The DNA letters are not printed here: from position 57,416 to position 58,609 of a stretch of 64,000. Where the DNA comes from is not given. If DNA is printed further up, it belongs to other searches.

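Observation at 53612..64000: AOR-led operon with four enzymes embedded between the ABC permeases and their binding protein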

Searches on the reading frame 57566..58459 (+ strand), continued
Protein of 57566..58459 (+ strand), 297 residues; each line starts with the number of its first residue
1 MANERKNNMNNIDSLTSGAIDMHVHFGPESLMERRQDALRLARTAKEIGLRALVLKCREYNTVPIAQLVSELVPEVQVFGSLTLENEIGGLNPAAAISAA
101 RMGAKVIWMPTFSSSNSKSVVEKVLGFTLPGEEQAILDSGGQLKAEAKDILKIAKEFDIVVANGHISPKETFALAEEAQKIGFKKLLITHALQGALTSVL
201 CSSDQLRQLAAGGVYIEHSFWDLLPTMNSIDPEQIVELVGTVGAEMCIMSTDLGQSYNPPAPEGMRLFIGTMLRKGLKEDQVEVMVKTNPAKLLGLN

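Call 36: find_encoding_contigs(protein=P0171, flank=10000, max_places=2)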
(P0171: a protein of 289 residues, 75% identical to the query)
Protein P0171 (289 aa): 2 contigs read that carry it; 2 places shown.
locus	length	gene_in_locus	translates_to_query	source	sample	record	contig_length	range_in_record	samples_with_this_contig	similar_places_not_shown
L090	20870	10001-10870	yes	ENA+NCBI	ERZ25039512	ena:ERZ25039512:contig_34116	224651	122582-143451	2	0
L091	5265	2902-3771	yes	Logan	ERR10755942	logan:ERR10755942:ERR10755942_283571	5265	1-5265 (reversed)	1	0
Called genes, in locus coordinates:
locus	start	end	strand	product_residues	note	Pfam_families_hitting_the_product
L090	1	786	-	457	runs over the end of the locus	PF00206:Lyase_1, PF14698:ASL_C2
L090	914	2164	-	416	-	PF00764:Arginosuc_synth, PF20979:Arginosuc_syn_C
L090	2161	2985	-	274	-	-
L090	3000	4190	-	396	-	PF00202:Aminotran_3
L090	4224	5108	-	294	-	PF00696:AA_kinase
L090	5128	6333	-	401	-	PF01960:ArgJ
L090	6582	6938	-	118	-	PF01797:Y1_Tnp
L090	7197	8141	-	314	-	PF04229:GrpB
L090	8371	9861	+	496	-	PF00890:FAD_binding_2, PF01134:GIDA (weak), PF01266:DAO (weak), PF03486:HI0933_like (weak), PF12831:FAD_oxidored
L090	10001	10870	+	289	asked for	PF19799:DUF6282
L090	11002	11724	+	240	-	PF01557:FAA_hydrolase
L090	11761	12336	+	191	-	PF02887:PK_C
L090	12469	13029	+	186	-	-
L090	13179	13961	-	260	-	PF00561:Abhydrolase_1, PF02230:Abhydrolase_2 (faint), PF12146:Hydrolase_4, PF12697:Abhydrolase_6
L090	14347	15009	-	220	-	PF04199:Cyclase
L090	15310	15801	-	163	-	PF00258:Flavodoxin_1, PF12641:Flavodoxin_3 (weak), PF12724:Flavodoxin_5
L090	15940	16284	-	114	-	-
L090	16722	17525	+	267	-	-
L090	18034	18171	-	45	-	-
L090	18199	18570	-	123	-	-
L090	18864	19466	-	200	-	PF02525:Flavodoxin_2, PF03358:FMN_red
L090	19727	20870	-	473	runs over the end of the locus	-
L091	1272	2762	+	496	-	PF00890:FAD_binding_2, PF01134:GIDA (weak), PF01266:DAO (weak), PF03486:HI0933_like (weak), PF12831:FAD_oxidored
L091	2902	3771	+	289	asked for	PF19799:DUF6282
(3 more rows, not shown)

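Call 51: predict_structure(alignment_id=A2)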
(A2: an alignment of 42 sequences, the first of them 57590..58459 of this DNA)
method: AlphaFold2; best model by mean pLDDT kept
length: 289 residues; sequences in the alignment: 42
mean_pLDDT: 91.0   pTM: 0.91
mean pLDDT of the five models: 91.0, 91.0, 90.7, 90.1, 89.7
residues with pLDDT >= 90: 215; 70-90: 54; 50-70: 17; < 50: 3
segments of 3 or more residues with pLDDT < 50: none
pLDDT, mean of each block of 10 residues (from residue 1): 89 85 61 89 92 94 95 95 97 98 95 89 94 97 98 96 98 97 86 95 97 80 92 97 71 73 96 98 95
secondary structure, 60 per line:
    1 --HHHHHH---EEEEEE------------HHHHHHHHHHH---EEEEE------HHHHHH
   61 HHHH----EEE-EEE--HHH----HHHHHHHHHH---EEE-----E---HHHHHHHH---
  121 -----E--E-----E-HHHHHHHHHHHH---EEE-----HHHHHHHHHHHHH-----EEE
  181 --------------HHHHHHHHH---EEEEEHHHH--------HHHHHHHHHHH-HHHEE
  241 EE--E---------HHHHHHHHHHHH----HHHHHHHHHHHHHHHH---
elements in order: H3-8 E12-17 H30-40 E44-48 H55-64 E69-71 E73-75 H85-94 E98-100 H110-117 H137-148 E152-154 H160-172 E178-180 H195-203 E207-211 H212-215 H224-234 E239-242 H255-266 H271-286

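Call 54: fold_search(model_id=the predicted structure, library=pdb)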
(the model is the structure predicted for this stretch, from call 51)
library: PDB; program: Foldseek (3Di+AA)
matches with E <= 10: 1697; with E <= 0.001: 319
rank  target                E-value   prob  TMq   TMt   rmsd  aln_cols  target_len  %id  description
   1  2i5g_A                1.6e-08  1.00  0.67  0.60   5.4       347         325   11  Crystal strcuture of amidohydrolase from Pseudomonas aeruginosa (released 2006-09-05)
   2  3tn4_A                2.8e-08  1.00  0.57  0.52  10.2       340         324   17  Crystal structure of GkaP mutant G209D from Geobacillus kaustophilus HTA426 (released 2012-09-19)
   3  3s4t_G                4.2e-08  1.00  0.56  0.51   9.4       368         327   12  Crystal structure of putative amidohydrolase-2 (EFI-target 500288)from Polaromonas sp. JS666 (released 2011-08-24)
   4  2dvt_C                4.4e-08  1.00  0.56  0.51   6.8       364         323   11  Crystal Structure of 2,6-Dihydroxybenzoate Decarboxylase from Rhizobium (released 2006-09-19)
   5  3s4t_A                4.4e-08  1.00  0.54  0.48   9.9       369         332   12  Crystal structure of putative amidohydrolase-2 (EFI-target 500288)from Polaromonas sp. JS666 (released 2011-08-24)
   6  2dvt_A                5.6e-08  1.00  0.61  0.55   6.1       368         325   11  Crystal Structure of 2,6-Dihydroxybenzoate Decarboxylase from Rhizobium (released 2006-09-19)
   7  2dvt_B                9.3e-08  1.00  0.60  0.54   6.3       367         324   12  Crystal Structure of 2,6-Dihydroxybenzoate Decarboxylase from Rhizobium (released 2006-09-19)
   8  3s4t_E                9.3e-08  1.00  0.56  0.51   9.4       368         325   12  Crystal structure of putative amidohydrolase-2 (EFI-target 500288)from Polaromonas sp. JS666 (released 2011-08-24)
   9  2dvt_D                1.1e-07  1.00  0.58  0.53   6.4       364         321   12  Crystal Structure of 2,6-Dihydroxybenzoate Decarboxylase from Rhizobium (released 2006-09-19)
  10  2dvu_C                1.1e-07  1.00  0.57  0.51   6.9       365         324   11  Crystal Structure of 2,6-Dihydroxybenzoate Decarboxylase Complexed with 2,6-Dihydroxybenzoate (released 2006-09-19)
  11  5lwz_A                1.4e-07  1.00  0.65  0.51   6.0       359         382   10  Cys-Gly dipeptidase GliJ (space group C2) (released 2017-05-31)
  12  4qro_D                1.5e-07  1.00  0.56  0.51   9.2       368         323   12  CRYSTAL STRUCTURE of DIHYDROXYBENZOIC ACID DECARBBOXYLASE BPRO_2061 (TARGET EFI-500288) FROM POLAROMONAS SP. JS666 WIT (released 2014-08-06)
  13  5lx7                  1.8e-07  1.00  0.62  0.50   6.4       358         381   11  Cys-Gly dipeptidase GliJ mutant D38N (released 2017-05-31)
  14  7bpc_C                2.0e-07  1.00  0.49  0.44   9.5       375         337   12  Crystal structure of 2, 3-dihydroxybenzoic acid decarboxylase from Fusarium oxysporum in complex with 2,5-DHBA (released 2020-07-15)
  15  1ymy_B                2.2e-07  1.00  0.57  0.50   5.5       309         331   15  Crystal Structure of the N-Acetylglucosamine-6-phosphate deacetylase from Escherichia coli K12 (released 2005-02-01)
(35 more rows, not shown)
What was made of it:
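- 57590..58459 (+): DUF6282 protein, a metal-dependent amidohydrolase-fold (TIM barrel) enzyme of unknown reaction (289 aa; the ORF could start at 57566). Model pLDDT 91; Foldseek TM 0.6-0.68 to dipeptidase-like, PTE-like lactonase, LigI-like and decarboxylase amidohydrolases (calls 51, 54).
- On Amidohydrolase superfamily: The model has pLDDT 91 and barrel matches (calls 51, 54).
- The top Foldseek TM scores of the DUF6282 model include renal-dipeptidase-like proteins (2i5g, GliJ, Sco3058, PvdM; TM 0.62-0.68) (call 54). The Amidohydro_2 relatives of DUF6282 include non-oxidative decarboxylases (call 54).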

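Call 66: find_related_loci(query=A2, collection=metagenome_contigs, flank=10000)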
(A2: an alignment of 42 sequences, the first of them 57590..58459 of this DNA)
Query A2 (289 aa) in metagenome_contigs; peptide patterns used: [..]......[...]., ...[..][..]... (x = any residue, [..] = any of these).
600 stretches matched a pattern (row limit reached: there are more); 526 encode a relative of the query (tblastn E <= 1e-3); the best 80 are kept; 80 distinct loci.
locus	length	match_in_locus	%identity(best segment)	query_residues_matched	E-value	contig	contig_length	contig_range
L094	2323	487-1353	84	1-289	3e-179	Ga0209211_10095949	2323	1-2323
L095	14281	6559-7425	82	1-289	9e-163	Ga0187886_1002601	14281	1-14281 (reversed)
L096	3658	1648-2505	65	4-289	2e-130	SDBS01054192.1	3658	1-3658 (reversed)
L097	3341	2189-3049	64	3-289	5e-131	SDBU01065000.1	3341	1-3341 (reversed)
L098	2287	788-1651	63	1-288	3e-133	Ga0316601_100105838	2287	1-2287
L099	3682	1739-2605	56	1-289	4e-117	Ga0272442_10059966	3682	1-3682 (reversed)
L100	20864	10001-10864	53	1-289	2e-103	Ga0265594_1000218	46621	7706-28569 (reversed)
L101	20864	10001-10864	53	1-289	4e-103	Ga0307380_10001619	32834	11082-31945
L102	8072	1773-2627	53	5-289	9e-102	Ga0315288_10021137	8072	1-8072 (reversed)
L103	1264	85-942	52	4-289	3e-109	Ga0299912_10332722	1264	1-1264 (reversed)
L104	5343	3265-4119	51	5-289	7e-99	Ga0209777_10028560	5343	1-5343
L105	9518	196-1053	53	1-289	6e-96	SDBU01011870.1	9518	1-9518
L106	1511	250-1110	48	3-289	4e-95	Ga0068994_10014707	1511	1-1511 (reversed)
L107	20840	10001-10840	48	1-288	5e-87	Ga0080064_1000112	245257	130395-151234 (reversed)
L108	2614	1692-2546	49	3-289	7e-89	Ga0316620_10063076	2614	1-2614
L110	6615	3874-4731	48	2-289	3e-84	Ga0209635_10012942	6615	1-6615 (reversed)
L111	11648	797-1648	47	4-289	3e-84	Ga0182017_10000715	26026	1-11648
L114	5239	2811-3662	47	3-288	2e-82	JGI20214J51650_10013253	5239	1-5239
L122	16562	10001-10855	48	3-289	2e-80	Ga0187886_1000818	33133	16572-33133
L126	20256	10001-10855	47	3-289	5e-80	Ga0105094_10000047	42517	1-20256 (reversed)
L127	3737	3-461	78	137-289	5e-80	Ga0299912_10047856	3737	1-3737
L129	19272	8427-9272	49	3-288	8e-79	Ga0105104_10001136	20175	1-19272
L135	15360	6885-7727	44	1-284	6e-77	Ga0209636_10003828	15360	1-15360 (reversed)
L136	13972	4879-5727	45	3-289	9e-77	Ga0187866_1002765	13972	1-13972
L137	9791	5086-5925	45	1-289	2e-76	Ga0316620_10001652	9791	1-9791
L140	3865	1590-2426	46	1-289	6e-75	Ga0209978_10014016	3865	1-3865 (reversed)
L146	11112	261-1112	46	3-289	8e-74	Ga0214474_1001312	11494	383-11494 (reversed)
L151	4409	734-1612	42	1-288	5e-72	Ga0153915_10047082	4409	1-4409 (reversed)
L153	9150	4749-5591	43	1-289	8e-72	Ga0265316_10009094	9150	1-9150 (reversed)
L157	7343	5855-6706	42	3-289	2e-70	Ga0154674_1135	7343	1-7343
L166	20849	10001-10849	39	1-289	1e-67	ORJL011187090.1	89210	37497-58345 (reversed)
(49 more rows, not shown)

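Call 69: search_protein_families(library=pfam, proteins=[L126:10929-12755:+, L135:7807-9141:+, L157:1420-2481:+, L122:8968-9972:+, L108:9-1070:+, L137:2929-3273:+, L153:4130-4633:-, L110:285-2774:+, L166:8393-9382:-, L096:505-1416:-], max_evalue=0.0001)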
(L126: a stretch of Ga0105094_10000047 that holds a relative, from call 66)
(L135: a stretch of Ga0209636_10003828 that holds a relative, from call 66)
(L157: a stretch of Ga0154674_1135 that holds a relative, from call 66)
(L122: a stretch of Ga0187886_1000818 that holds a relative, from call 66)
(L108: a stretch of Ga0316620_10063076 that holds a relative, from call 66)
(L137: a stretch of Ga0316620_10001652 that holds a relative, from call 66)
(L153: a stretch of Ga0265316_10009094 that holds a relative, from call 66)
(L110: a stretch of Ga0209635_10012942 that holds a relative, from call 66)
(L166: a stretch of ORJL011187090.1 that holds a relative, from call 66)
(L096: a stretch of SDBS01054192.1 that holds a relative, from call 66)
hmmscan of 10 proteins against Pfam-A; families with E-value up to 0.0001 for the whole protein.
L126:10929-12755:+ (609 aa): 1 family
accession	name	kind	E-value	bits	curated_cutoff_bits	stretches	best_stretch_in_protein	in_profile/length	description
PF24696.1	UGSC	-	2.4e-24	86.8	25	1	26-180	2-156/172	UGSC family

L135:7807-9141:+ (445 aa): 1 family
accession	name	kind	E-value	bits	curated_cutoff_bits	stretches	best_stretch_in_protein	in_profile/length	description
PF01208.23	URO-D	-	2e-18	67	23.9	1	207-441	108-346/346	Uroporphyrinogen decarboxylase (URO-D)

L157:1420-2481:+ (354 aa): 1 family
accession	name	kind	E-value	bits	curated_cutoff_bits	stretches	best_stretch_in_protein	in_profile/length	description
PF00701.28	DHDPS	-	1.2e-09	37.8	22.1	1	36-185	18-165/289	Dihydrodipicolinate synthetase family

L122:8968-9972:+ (335 aa): 12 families
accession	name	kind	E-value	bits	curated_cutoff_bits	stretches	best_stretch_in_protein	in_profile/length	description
PF04055.27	Radical_SAM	-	5.4e-16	59.6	29.5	1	128-267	14-161/166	Radical SAM superfamily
PF00037.32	Fer4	-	5e-13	48.7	21.1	2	85-104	4-23/24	4Fe-4S binding domain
PF13353.11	Fer4_12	-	1.3e-10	42.2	22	1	50-234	2-133/137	4Fe-4S single cluster domain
PF12837.12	Fer4_6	-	3.6e-10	39.7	25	1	86-104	6-24/24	4Fe-4S binding domain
PF12838.12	Fer4_7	-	1.6e-09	38.5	27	1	88-132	1-52/52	4Fe-4S dicluster domain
PF13237.11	Fer4_10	-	1.4e-08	35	25.5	1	84-128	4-52/53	4Fe-4S dicluster domain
PF13484.11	Fer4_16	-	3e-08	34.8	30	0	88-107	1-20/66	4Fe-4S double cluster binding domain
PF13187.11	Fer4_9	-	6.4e-06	26.5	27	1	88-133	1-52/52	4Fe-4S dicluster domain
PF12797.12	Fer4_2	-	1e-05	25.6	24.5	0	84-101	5-22/22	4Fe-4S binding domain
PF12800.12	Fer4_4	-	1.2e-05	25.7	24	0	86-101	1-16/17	4Fe-4S binding domain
PF25160.1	LdpA_Fe-S-bd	-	1.8e-05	24.9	27.6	1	92-134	5-44/49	LdpA Fe-S cluster-binding domain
PF14697.11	Fer4_21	-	5.5e-05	23.6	35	0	112-139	2-32/59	4Fe-4S dicluster domain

L108:9-1070:+ (354 aa): 11 families
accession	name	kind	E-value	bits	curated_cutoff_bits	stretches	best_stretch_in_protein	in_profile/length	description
PF07992.20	Pyr_redox_2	-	4.1e-48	164.7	26.1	1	54-341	1-290/291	Pyridine nucleotide-disulphide oxidoreductase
PF13738.12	Pyr_redox_3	-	7.9e-19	68.5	30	1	130-325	102-305/305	Pyridine nucleotide-disulphide oxidoreductase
PF00070.33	Pyr_redox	-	1.2e-11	45.4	22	1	197-269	2-81/82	Pyridine nucleotide-disulphide oxidoreductase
PF03486.20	HI0933_like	-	4.2e-09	36.6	50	0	55-92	2-40/244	HI0933-like protein Rossmann domain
PF01134.28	GIDA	-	1.4e-08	34.6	22.1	0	55-136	1-73/391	Glucose inhibited division protein A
PF01946.23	Thi4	-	1.6e-08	34.5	26.2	0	50-84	14-49/235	Thi4 family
PF00890.30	FAD_binding_2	-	5.8e-07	29.5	20.4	0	55-86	1-32/414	FAD binding domain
PF01266.30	DAO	-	1.6e-06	28.4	27.9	0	55-89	1-37/353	FAD dependent oxidoreductase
PF13450.12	NAD_binding_8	-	2e-06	28.4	21.9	0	58-96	1-40/68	NAD(P)-binding Rossmann-like domain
PF01494.25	FAD_binding_3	-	1e-05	25.4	22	0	54-83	2-31/349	FAD binding domain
PF05834.18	Lycopene_cycl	-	1.1e-05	25.2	23.4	0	108-165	85-144/380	Lycopene cyclase protein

L137:2929-3273:+ (115 aa): 1 family
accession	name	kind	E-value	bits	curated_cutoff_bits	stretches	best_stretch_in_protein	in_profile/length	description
PF24696.1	UGSC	-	4.6e-08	33.8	25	1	19-115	1-92/172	UGSC family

L153:4130-4633:- (168 aa): 0 families

L110:285-2774:+ (830 aa): 2 families
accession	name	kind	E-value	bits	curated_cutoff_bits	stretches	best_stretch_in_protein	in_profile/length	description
PF02901.20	PFL-like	-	2.9e-171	571.8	24.3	1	26-668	3-630/647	Pyruvate formate lyase-like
PF01228.26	Gly_radical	-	1.3e-24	87.2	22.2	1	708-811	2-106/106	Glycine radical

L166:8393-9382:- (330 aa): 4 families
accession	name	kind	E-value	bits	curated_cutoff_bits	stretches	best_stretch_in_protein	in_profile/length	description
PF00106.31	adh_short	-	1.1e-53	182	26.6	1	54-259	1-187/195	short chain dehydrogenase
PF13561.12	adh_short_C2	-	4.7e-52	177.3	27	1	60-326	1-234/236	Enoyl-(Acyl carrier protein) reductase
PF08659.16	KR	-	4.6e-11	43.4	22.6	1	57-222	4-150/180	KR domain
PF01370.27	Epimerase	-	2.7e-05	24.1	20.9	1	57-175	2-93/240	NAD dependent epimerase/dehydratase family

L096:505-1416:- (304 aa): 3 families
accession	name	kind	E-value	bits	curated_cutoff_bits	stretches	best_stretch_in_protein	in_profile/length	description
PF03446.21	NAD_binding_2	-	8.4e-50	169.3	21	1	2-161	1-161/161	NAD binding domain of 6-phosphogluconate dehydrogenase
PF14833.11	NAD_binding_11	-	1.1e-18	68.1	30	1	164-280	1-115/122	NAD-binding of NADP-dependent 3-hydroxyisobutyrate dehydrogenase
PF03807.23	F420_oxidored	-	2e-06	28.7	21.6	1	2-72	1-74/94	NADP oxidoreductase coenzyme F420-dependent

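Call 73: search_protein_families(library=pfam, proteins=[L101:13300-14997:-, L111:10407-11315:+, L146:8724-10283:-, L129:16724-17929:+, L136:6853-7584:-, L111:7046-8998:-, L100:8716-9969:+, L111:2859-4031:-, L114:3737-4192:+, L084:9179-9748:-], max_evalue=0.0001)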
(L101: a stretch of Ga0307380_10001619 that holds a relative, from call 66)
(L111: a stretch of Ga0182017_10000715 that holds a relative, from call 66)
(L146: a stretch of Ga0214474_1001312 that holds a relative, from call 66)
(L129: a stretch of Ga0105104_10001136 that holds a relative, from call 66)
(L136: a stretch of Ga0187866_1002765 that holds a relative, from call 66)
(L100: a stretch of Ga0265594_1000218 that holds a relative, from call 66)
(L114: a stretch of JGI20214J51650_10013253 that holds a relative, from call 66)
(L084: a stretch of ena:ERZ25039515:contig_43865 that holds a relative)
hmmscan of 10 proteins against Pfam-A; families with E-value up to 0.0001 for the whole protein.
L101:13300-14997:- (566 aa): 2 families
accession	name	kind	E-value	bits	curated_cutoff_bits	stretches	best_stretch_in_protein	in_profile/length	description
PF00501.34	AMP-binding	-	2.4e-67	227.8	29.9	1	48-415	6-384/384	AMP-binding enzyme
PF13193.12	AMP-binding_C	-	1e-23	84.5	24.5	1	465-543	1-76/76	AMP-binding enzyme C-terminal domain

L111:10407-11315:+ (303 aa): 2 families
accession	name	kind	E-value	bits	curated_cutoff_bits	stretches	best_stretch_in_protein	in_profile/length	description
PF00378.25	ECH_1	-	4.2e-32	111.9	27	1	23-238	4-204/251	Enoyl-CoA hydratase/isomerase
PF16113.10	ECH_2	-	1.2e-18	68.1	27.2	1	26-222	2-186/335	Enoyl-CoA hydratase/isomerase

L146:8724-10283:- (520 aa): 3 families
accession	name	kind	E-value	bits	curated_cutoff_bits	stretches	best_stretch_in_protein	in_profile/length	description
PF00135.34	COesterase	-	3.2e-102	343.5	27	2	44-360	5-316/515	Carboxylesterase family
PF20434.5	BD-FAE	-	1.7e-08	34.7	26.8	1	124-242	2-107/215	BD-FAE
PF07859.19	Abhydrolase_3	-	1.2e-05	25.6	25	0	202-235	50-83/210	alpha/beta hydrolase fold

L129:16724-17929:+ (402 aa): 2 families
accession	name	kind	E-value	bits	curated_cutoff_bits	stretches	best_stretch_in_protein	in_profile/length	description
PF13452.11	FAS1_DH_region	-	3.5e-13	50.3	22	1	41-155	15-131/132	FAS1-like, dehydratase domain region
PF01575.25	MaoC_dehydratas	-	1.3e-09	38.1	27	1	42-122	20-102/123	MaoC like domain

L136:6853-7584:- (244 aa): 3 families
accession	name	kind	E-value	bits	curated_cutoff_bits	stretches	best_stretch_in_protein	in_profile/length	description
PF00753.33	Lactamase_B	-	1e-15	58.6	22.7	1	34-221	5-184/196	Metallo-beta-lactamase superfamily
PF12706.13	Lactamase_B_2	-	4.6e-06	26.8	27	1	47-164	3-116/200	Beta-lactamase superfamily domain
PF13483.12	Lactamase_B_3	-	6.2e-06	26.7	24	1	37-118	9-70/160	Beta-lactamase superfamily domain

L111:7046-8998:- (651 aa): 15 families
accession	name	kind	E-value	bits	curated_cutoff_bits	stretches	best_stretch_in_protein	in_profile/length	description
PF00724.26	Oxidored_FMN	-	3.3e-60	204.6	27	1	9-343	1-341/342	NADH:flavin oxidoreductase / NADH oxidase family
PF07992.20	Pyr_redox_2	-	8.6e-35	121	26.1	1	390-618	1-247/291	Pyridine nucleotide-disulphide oxidoreductase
PF00070.33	Pyr_redox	-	2.1e-15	57.4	22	1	514-584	1-70/82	Pyridine nucleotide-disulphide oxidoreductase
PF13738.12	Pyr_redox_3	-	2.1e-15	57.2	30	1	470-613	121-272/305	Pyridine nucleotide-disulphide oxidoreductase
PF01266.30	DAO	-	1.6e-10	41.5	27.9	0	391-426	1-37/353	FAD dependent oxidoreductase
PF12831.13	FAD_oxidored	-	1e-09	38.6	27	1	392-437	2-47/416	FAD dependent oxidoreductase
PF13450.12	NAD_binding_8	-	1.4e-09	38.5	21.9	1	394-428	1-35/68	NAD(P)-binding Rossmann-like domain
PF03486.20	HI0933_like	-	6e-09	36.1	50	1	391-430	2-41/244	HI0933-like protein Rossmann domain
PF00890.30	FAD_binding_2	-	2.5e-08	34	20.4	1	392-431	2-41/414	FAD binding domain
PF13434.12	Lys_Orn_oxgnase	-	2.5e-07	30.6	21.3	1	462-546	138-224/339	L-lysine 6-monooxygenase/L-ornithine 5-monooxygenase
PF01134.28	GIDA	-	3.8e-07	29.9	22.1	0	391-424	1-35/391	Glucose inhibited division protein A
PF01494.25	FAD_binding_3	-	2.8e-06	27.2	22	0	391-420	3-32/349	FAD binding domain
PF13241.12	NAD_binding_7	-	3.4e-06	28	22.1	0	512-568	7-63/104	Putative NAD(P)-binding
PF03721.20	UDPG_MGDP_dh_N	-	3.1e-05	24.1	27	0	514-548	2-36/187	UDP-glucose/GDP-mannose dehydrogenase family, NAD binding domain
PF02310.24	B12-binding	-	6.2e-05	23.3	32.1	0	445-538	18-107/121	B12 binding domain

L100:8716-9969:+ (418 aa): 2 families
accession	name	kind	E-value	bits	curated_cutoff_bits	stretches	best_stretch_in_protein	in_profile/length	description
PF02826.25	2-Hacid_dh_C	-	1.7e-52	177.9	25.1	1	186-371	1-178/178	D-isomer specific 2-hydroxyacid dehydrogenase, NAD binding domain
PF00389.36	2-Hacid_dh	-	1.6e-15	57.4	24.6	1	105-403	24-134/134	D-isomer specific 2-hydroxyacid dehydrogenase, catalytic domain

L111:2859-4031:- (391 aa): 4 families
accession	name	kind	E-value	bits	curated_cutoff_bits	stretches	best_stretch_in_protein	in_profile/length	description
PF00441.29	Acyl-CoA_dh_1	-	6.1e-25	88.6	22.4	1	246-381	11-146/150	Acyl-CoA dehydrogenase, C-terminal domain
PF02771.21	Acyl-CoA_dh_N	-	2.4e-14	54.1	22.9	1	6-121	1-111/113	Acyl-CoA dehydrogenase, N-terminal domain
PF02770.24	Acyl-CoA_dh_M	-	9.5e-11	42.2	33.3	1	128-215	2-90/97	Acyl-CoA dehydrogenase, middle domain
PF08028.16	Acyl-CoA_dh_2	-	3.5e-09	37.5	22.7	1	254-352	4-112/134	Acyl-CoA dehydrogenase, C-terminal domain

L114:3737-4192:+ (152 aa): 0 families

L084:9179-9748:- (190 aa): 0 families
